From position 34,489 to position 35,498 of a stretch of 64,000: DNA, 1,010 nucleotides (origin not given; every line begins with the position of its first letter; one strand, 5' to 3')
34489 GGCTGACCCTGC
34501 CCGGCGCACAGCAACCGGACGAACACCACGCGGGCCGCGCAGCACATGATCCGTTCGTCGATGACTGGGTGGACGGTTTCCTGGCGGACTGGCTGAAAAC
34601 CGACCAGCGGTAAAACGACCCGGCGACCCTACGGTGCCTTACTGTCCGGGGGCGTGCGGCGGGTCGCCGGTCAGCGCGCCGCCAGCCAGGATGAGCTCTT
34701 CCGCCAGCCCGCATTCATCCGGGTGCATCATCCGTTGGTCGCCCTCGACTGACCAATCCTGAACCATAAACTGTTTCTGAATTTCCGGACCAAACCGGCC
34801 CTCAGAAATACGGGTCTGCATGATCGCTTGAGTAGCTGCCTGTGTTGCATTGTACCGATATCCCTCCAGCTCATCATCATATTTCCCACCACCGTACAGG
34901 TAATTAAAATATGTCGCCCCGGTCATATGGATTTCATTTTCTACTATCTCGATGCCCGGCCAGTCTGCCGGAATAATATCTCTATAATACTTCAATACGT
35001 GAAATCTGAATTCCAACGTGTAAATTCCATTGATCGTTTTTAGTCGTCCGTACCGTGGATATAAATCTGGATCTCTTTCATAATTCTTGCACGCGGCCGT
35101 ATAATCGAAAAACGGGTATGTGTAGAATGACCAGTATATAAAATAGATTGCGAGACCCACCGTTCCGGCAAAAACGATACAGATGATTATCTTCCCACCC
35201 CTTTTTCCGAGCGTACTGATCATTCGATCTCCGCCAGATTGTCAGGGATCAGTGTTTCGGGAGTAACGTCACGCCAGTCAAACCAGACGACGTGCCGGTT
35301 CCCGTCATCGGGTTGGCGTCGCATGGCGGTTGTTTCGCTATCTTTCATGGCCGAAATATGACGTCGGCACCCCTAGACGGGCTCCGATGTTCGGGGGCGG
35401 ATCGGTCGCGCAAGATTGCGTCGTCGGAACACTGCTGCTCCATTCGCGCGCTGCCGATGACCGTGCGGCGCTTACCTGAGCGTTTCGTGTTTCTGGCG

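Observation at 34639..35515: Low-GC orphan gene for a membrane-anchored protein; the ORF spans an abrupt composition boundary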

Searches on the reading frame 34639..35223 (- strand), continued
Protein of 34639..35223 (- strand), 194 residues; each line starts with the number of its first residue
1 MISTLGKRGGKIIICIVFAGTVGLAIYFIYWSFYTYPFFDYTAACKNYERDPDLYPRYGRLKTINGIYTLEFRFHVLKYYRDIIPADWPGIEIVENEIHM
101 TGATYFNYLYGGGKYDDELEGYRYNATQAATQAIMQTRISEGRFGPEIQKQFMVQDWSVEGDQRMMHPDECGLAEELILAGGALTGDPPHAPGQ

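Call 55: search_protein_families(library=pfam, proteins=[L012:3334-4953:+, L012:4973-5749:+, L012:6624-7373:+, L013:3428-5062:+, L011:1-1077:+, L010:4181-5197:+, L011:1764-2081:+], max_evalue=1)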
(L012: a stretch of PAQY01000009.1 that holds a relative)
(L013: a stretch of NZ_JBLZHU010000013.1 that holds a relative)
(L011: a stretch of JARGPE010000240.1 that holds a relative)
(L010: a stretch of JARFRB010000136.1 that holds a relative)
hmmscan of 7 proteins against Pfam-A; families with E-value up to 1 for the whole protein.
L012:3334-4953:+ (540 aa): 0 families

L012:4973-5749:+ (259 aa): 0 families

L012:6624-7373:+ (250 aa): 0 families

L013:3428-5062:+ (545 aa): 1 family
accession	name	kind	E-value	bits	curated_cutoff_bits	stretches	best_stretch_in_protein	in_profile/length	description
PF04902.17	Nab1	-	0.058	14.3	25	1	393-464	102-176/179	Conserved region in Nab1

L011:1-1077:+ (359 aa): 0 families

L010:4181-5197:+ (339 aa): 1 family
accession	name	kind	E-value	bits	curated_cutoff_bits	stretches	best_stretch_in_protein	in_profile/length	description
PF01471.23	PG_binding_1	-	3.3e-10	40.4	23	2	18-64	2-49/57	Putative peptidoglycan binding domain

L011:1764-2081:+ (106 aa): 0 families

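Call 65: search_protein_families(library=ncbifam, proteins=[L006:1475-2848:+, L009:2-844:+, L011:1-1077:+, L012:3334-4953:+, L012:4973-5749:+, L006:2848-3423:+], max_evalue=1)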
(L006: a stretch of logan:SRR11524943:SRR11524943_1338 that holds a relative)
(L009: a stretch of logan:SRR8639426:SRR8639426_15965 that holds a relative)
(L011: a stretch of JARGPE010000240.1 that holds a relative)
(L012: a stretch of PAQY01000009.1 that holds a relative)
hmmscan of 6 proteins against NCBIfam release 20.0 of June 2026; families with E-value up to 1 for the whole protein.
L006:1475-2848:+ (458 aa): 1 family
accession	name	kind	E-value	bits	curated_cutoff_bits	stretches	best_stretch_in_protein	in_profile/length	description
TIGR02869.1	spore_SleB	equivalog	4.3e-05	23.5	236.5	2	19-73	13-64/201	spore cortex-lytic enzyme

L009:2-844:+ (281 aa): 1 family
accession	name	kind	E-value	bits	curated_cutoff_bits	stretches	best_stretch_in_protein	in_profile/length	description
NF008581.0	PRK11543.1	equivalog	0.19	10.7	481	1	207-269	241-303/321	arabinose-5-phosphate isomerase GutQ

L011:1-1077:+ (359 aa): 1 family
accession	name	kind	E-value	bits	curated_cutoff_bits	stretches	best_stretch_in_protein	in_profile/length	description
NF051434.1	ArfA_OmpATb_N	equivalog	0.17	12.2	81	0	273-298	63-88/114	channel-forming protein ArfA/OmpATb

L012:3334-4953:+ (540 aa): 0 families

L012:4973-5749:+ (259 aa): 0 families

L006:2848-3423:+ (192 aa): 0 families

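Call 73: predict_structure(alignment_id=A4)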
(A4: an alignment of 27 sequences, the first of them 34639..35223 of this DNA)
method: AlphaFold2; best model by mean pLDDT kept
length: 194 residues; sequences in the alignment: 27
mean_pLDDT: 89.3   pTM: 0.82
mean pLDDT of the five models: 89.3, 88.9, 88.4, 88.0, 87.9
residues with pLDDT >= 90: 142; 70-90: 30; 50-70: 19; < 50: 3
segments of 3 or more residues with pLDDT < 50: 192-194
pLDDT, mean of each block of 10 residues (from residue 1): 74 96 97 93 88 65 96 95 88 92 90 86 96 97 96 92 95 97 81 46
secondary structure, 60 per line:
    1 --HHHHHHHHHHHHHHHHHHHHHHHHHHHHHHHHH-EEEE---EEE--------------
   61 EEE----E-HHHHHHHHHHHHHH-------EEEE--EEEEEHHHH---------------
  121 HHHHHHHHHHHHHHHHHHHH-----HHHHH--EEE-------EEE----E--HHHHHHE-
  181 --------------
elements in order: H3-35 E37-40 E44-46 E61-63 H70-83 E91-94 E97-101 H102-105 H121-140 H146-150 E153-155 E163-165 H173-178

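Call 78: fold_search(model_id=the predicted structure, library=pdb)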
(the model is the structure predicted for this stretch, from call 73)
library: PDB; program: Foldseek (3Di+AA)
matches with E <= 10: 34; with E <= 0.001: 0
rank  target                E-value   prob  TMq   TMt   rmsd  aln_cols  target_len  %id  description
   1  1z7h                  8.8e-01  0.03  0.14  0.09  18.1       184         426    9  2.3 Angstrom crystal structure of tetanus neurotoxin light chain (released 2005-05-10)
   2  2ebf_X                2.7e+00  0.06  0.16  0.05   7.2        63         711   17  Crystal structures reveal a thiol-protease like catalytic triad in the C-terminal region of Pasteurella multocida toxi (released 2007-03-06)
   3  2g7k_A                2.9e+00  0.01  0.14  0.10  16.4       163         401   12  Structure of the Light Chain of Botulinum Neurotoxin, Serotype A Bound to small Molecule Inhibitors (released 2006-08-15)
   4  2ebh_X                3.1e+00  0.03  0.15  0.05  14.7       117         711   13  Crystal structures reveal a thiol-protease like catalytic triad in the C-terminal region of Pasteurella multocida toxi (released 2007-03-06)
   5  1wc0_A                3.3e+00  0.06  0.20  0.20   5.9        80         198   10  Soluble adenylyl cyclase CyaC from S. platensis in complex with alpha, beta-methylene-ATP (released 2004-12-20)
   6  1y4j_B                3.5e+00  0.01  0.11  0.09  15.5       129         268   11  Crystal structure of the paralogue of the human formylglycine generating enzyme (released 2005-02-08)
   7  2zpn_B                3.5e+00  0.01  0.10  0.14  14.2        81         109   17  The crystal structure of Saccharomyces cerevisiae Atg8- Atg19(412-415) complex (released 2008-12-09)
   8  1y4j_A                3.7e+00  0.01  0.12  0.10  15.7       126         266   11  Crystal structure of the paralogue of the human formylglycine generating enzyme (released 2005-02-08)
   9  5gzb_A                4.2e+00  0.02  0.12  0.22  11.8        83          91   11  Crystal Structure of Transcription Factor TEAD4 in Complex with M-CAT DNA (released 2017-04-19)
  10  3etc_A                4.5e+00  0.01  0.11  0.05  14.0        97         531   14  2.1 A structure of acyl-adenylate synthetase from Methanosarcina acetivorans containing a link between Lys256 and Cys2 (released 2009-07-07)
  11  1wc5_A                5.1e+00  0.03  0.21  0.21  15.3       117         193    7  Soluble adenylyl cyclase CyaC from S. platensis in complex with alpha, beta-methylene-ATP in presence of bicarbonate (released 2004-12-20)
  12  3wee_B                5.1e+00  0.01  0.14  0.08  18.0        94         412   10  Structure of the full-length yeast Arp7-Arp9 Heterodimer (released 2014-02-26)
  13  7og2_B                5.4e+00  0.01  0.15  0.06  21.8       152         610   12  Crystal structure of Pseudoalteromonas luteoviolacea L-amino acid oxidase (released 2021-11-10)
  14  5k5a                  5.7e+00  0.06  0.14  0.11   7.8        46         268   13  Structure of the pNOB8-like ParB N-domain (released 2016-06-15)
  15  6j44                  5.7e+00  0.02  0.14  0.19   8.6        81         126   12  Crystal structure of the redefined DNA-binding domain of human XPA (released 2019-05-29)
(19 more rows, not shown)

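Call 80: fold_search(model_id=the predicted structure, library=viral)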
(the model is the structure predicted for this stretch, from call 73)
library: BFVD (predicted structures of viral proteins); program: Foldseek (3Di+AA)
matches with E <= 10: 79; with E <= 0.001: 0
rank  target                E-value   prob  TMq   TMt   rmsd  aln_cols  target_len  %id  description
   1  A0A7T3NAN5            6.8e-01  0.16  0.26  0.37   7.2       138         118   13  (no name in the UniProt tables at hand)
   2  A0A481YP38            8.7e-01  0.04  0.16  0.20  15.9       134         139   13  Uncharacterized protein [Pithovirus LCDPAC02]
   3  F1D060                1.2e+00  0.05  0.14  0.18  10.1        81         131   10  Uncharacterized protein [Vibrio phage ICP3_2009_B]
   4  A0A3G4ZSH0            1.4e+00  0.03  0.13  0.06  19.8        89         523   16  Uncharacterized protein [Terrestrivirus sp.]
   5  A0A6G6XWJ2            1.4e+00  0.03  0.11  0.18  13.1        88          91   12  (no name in the UniProt tables at hand)
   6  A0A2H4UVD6            1.5e+00  0.12  0.23  0.16   8.3        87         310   16  Uncharacterized protein [Bodo saltans virus]
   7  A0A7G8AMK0            1.5e+00  0.02  0.16  0.09  17.5       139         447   11  (no name in the UniProt tables at hand)
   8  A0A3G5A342            2.0e+00  0.03  0.13  0.07  13.7       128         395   10  Uncharacterized protein [Harvfovirus sp.]
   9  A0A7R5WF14            2.1e+00  0.04  0.15  0.18   9.4        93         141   16  Putative Bro-N domain-containing protein 3 [Diachasmimorpha longicaudata entomopoxvirus]
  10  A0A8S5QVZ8            2.2e+00  0.05  0.15  0.26  10.9        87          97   10  Uncharacterized protein [Siphoviridae sp. ct2hZ16]
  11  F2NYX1                2.4e+00  0.05  0.16  0.22  11.7        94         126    7  Complete DpAV4 genome [Diadromus pulchellus ascovirus 4a]
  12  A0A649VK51            2.4e+00  0.01  0.10  0.12  14.6        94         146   14  Uncharacterized protein [Microbacterium phage Megan]
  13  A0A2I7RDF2            2.9e+00  0.11  0.19  0.44   4.5        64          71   12  (no name in the UniProt tables at hand)
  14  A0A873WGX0            3.0e+00  0.02  0.15  0.11  13.9       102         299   11  (no name in the UniProt tables at hand)
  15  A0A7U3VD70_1          3.0e+00  0.01  0.15  0.04  16.0       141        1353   11  Polyprotein [Macrophomina phaseolina endornavirus 2]
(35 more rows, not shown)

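Call 81: find_related_loci(query=A2, collection=viral_contigs, flank=6000)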
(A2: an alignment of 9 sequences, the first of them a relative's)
Query A2 (191 aa) in viral_contigs; peptide patterns used: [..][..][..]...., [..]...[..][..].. (x = any residue, [..] = any of these).
43 stretches matched a pattern, but none encodes a relative of the query by tblastn (E <= 1e-3).

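Call 83: find_related_loci(query=A5, collection=metagenome_contigs, flank=8000)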
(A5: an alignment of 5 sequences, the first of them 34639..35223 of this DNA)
Query A5 (194 aa) in metagenome_contigs; peptide patterns used: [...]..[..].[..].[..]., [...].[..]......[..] (x = any residue, [..] = any of these).
197 stretches matched a pattern, but none encodes a relative of the query by tblastn (E <= 1e-3).

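Call 84: find_related_loci(query=A2, collection=metagenome_contigs, flank=8000)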
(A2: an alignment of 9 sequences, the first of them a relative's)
Query A2 (191 aa) in metagenome_contigs; peptide patterns used: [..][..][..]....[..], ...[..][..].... (x = any residue, [..] = any of these).
107 stretches matched a pattern; 8 encode a relative of the query (tblastn E <= 1e-3); 7 distinct loci.
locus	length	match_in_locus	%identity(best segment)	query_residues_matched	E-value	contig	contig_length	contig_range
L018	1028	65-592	30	13-191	1e-22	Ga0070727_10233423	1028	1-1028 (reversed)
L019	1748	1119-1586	35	33-191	2e-21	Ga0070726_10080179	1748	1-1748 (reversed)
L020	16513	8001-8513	29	15-191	3e-13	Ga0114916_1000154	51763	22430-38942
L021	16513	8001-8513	29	15-191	6e-11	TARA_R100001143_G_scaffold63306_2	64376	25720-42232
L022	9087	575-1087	25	15-191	6e-9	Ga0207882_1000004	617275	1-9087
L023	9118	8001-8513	28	15-191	7e-9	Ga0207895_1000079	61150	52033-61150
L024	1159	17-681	45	139-191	3e-8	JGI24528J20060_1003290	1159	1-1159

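Call 88: search_solved_structures(query=A6, max_evalue=10)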
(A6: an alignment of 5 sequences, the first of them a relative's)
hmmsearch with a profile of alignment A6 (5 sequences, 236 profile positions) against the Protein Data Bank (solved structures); distinct sequences matched with E-value up to 10: 5.
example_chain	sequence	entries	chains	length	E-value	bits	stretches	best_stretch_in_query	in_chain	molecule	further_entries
7quz_AAA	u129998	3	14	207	0.2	14.5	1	95-155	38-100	Beta-1,3-glucanase bglH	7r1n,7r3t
2axl_A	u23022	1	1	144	0.23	14.3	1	30-92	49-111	Werner syndrome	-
3aaf_A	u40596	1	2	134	0.24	14.2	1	30-90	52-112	Werner syndrome ATP-dependent helicase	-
1vjk_A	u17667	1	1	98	0.39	13.5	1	34-103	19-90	molybdopterin converting factor, subunit 1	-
9kus_A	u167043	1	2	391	2.7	10.8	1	149-176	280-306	C-Methyltransferase from Rhododendron dauricum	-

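Call 91: search_protein_families(library=pfam, proteins=[L020:36-716:+, L020:728-1774:+, L020:1771-2535:+, L020:2617-3015:+, L020:3488-5107:+, L020:5104-5850:+, L020:6242-7015:+, L020:7058-7807:+, L020:9814-11433:-, L020:11705-12424:-], max_evalue=0.01)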
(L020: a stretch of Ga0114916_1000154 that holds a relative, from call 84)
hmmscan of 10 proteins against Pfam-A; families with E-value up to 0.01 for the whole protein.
L020:36-716:+ (226 aa): 1 family
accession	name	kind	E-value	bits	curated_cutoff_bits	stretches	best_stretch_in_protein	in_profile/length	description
PF01497.23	Peripla_BP_2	-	5e-16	59.3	27.5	1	10-166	93-231/235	Periplasmic binding protein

L020:728-1774:+ (348 aa): 1 family
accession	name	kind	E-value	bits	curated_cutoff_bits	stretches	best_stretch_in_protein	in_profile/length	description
PF01032.23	FecCD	-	9.3e-81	271.7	26.5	1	28-341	2-310/311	FecCD transport family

L020:1771-2535:+ (254 aa): 8 families
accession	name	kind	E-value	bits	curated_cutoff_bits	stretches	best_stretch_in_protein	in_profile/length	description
PF00005.33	ABC_tran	-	1.8e-28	100.3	25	1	21-158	3-137/137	ABC transporter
PF02463.25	SMC_N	-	2.3e-09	37.5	40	2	105-188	135-199/220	RecF/RecN/SMC N terminal domain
PF13304.12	AAA_21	-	1.2e-07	32.5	27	1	31-50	1-20/304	AAA domain, putative AbiEii toxin, Type IV TA system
PF13476.12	AAA_23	-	9.7e-05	23.5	27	1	27-50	17-40/201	AAA domain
PF13604.12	AAA_30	-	0.00027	21.2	27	1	29-155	18-96/191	AAA domain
PF13555.12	AAA_29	-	0.001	19.2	27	1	29-50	23-43/61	P-loop containing region of AAA domain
PF00004.35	AAA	-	0.0011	19.8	21.2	1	34-53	3-22/131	ATPase family associated with various cellular activities (AAA)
PF13401.12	AAA_22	-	0.0013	19.5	27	1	29-155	5-92/130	AAA domain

L020:2617-3015:+ (132 aa): 0 families

L020:3488-5107:+ (539 aa): 0 families

L020:5104-5850:+ (248 aa): 0 families

L020:6242-7015:+ (257 aa): 0 families

L020:7058-7807:+ (249 aa): 0 families

L020:9814-11433:- (539 aa): 1 family
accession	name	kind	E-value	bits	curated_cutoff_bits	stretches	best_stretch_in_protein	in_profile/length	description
PF01293.25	PEPCK_ATP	-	5.5e-221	734.6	26.5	1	30-490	4-464/465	Phosphoenolpyruvate carboxykinase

L020:11705-12424:- (239 aa): 3 families
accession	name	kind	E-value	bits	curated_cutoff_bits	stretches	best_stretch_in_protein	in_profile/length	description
PF13883.13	CREG_beta-barrel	-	1.9e-13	51.2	27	1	8-145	4-159/167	CREG, beta-barrel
PF10615.14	DUF2470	-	1.2e-12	48.7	22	1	162-232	1-77/77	Domain of unknown function (DUF2470)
PF01243.27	PNPOx_N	-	1.5e-08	35.5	28.1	1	14-136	5-118/120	Pyridoxamine 5'-phosphate oxidase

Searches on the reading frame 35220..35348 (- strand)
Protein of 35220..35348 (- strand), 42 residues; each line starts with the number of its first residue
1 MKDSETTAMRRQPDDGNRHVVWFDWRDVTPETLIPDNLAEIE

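Call 5: search_protein_families(library=pfam, proteins=[window:35220-35348:-], max_evalue=1)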
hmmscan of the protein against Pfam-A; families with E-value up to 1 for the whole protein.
window:35220-35348:- (42 aa): 0 families

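Call 6: search_protein_families(library=padloc, proteins=[window:35220-35348:-], max_evalue=1)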
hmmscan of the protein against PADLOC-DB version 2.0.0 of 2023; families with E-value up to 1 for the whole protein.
window:35220-35348:- (42 aa): 0 families

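Call 8: search_protein_families(library=ncbifam, proteins=[window:35220-35348:-], max_evalue=1)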
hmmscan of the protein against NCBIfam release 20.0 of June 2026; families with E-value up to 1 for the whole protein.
window:35220-35348:- (42 aa): 0 families

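Call 9: search_protein_families(library=phrogs, proteins=[window:35220-35348:-], max_evalue=1)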
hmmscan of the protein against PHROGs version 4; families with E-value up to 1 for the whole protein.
window:35220-35348:- (42 aa): 0 families
